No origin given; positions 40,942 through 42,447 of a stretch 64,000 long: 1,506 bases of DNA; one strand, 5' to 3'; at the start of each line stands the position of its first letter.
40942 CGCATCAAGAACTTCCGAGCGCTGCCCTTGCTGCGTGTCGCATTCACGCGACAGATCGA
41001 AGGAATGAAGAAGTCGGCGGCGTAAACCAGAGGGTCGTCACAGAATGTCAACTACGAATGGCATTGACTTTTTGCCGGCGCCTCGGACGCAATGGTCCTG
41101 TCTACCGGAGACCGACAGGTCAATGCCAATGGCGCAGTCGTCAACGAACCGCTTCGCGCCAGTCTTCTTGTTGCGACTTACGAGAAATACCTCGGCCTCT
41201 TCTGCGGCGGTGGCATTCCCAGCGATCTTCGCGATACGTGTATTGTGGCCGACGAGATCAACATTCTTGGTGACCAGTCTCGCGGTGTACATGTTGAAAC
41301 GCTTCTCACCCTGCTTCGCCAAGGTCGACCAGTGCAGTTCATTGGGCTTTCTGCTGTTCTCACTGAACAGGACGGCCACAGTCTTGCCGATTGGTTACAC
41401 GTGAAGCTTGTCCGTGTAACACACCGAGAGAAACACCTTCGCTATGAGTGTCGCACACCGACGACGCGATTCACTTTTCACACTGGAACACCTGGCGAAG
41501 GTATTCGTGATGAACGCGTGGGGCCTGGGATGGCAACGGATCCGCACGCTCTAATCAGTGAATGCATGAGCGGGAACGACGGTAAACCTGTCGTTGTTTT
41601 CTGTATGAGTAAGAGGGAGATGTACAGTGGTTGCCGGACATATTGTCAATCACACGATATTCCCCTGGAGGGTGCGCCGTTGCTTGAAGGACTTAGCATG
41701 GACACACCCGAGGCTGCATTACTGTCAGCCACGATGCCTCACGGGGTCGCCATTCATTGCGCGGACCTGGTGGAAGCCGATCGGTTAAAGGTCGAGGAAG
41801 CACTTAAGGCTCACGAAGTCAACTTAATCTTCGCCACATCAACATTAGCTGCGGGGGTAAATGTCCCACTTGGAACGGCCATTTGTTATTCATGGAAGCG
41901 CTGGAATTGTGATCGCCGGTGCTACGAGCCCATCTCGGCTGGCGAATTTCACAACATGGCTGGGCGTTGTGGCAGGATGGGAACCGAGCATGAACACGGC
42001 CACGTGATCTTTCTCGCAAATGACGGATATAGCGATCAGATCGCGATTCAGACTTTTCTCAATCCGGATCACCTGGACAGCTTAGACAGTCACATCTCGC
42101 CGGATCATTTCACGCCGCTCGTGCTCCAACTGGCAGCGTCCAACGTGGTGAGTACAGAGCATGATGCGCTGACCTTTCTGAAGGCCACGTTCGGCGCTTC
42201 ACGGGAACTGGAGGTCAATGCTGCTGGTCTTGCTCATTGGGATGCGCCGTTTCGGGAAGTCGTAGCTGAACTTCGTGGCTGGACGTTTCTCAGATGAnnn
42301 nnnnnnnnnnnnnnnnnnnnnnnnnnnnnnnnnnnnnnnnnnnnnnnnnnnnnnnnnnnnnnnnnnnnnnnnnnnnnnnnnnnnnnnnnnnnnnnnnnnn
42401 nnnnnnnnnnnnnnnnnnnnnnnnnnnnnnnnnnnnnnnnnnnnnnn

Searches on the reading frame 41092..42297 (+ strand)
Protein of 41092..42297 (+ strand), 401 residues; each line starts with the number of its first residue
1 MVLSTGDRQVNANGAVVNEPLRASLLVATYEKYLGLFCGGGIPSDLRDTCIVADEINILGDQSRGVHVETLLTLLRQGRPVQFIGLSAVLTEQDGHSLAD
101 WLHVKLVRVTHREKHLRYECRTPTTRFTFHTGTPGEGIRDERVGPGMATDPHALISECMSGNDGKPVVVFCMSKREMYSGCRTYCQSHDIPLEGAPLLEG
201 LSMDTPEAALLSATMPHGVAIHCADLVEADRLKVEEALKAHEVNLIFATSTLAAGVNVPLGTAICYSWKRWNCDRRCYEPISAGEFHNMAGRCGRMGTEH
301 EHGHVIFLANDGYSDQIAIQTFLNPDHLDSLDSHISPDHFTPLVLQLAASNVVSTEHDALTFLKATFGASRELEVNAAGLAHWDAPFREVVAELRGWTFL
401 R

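Call 4: search_protein_families(library=pfam, proteins=[window:41092-42297:+], max_evalue=0.01)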
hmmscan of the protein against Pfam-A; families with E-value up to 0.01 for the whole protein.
window:41092-42297:+ (401 aa): 2 families
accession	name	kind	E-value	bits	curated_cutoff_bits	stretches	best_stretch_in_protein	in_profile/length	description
PF00271.37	Helicase_C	-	4.5e-06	27.3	23.5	1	216-297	39-110/110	Helicase conserved C-terminal domain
PF00270.35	DEAD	-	0.0003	21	26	1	22-91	94-161/167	DEAD/DEAH box helicase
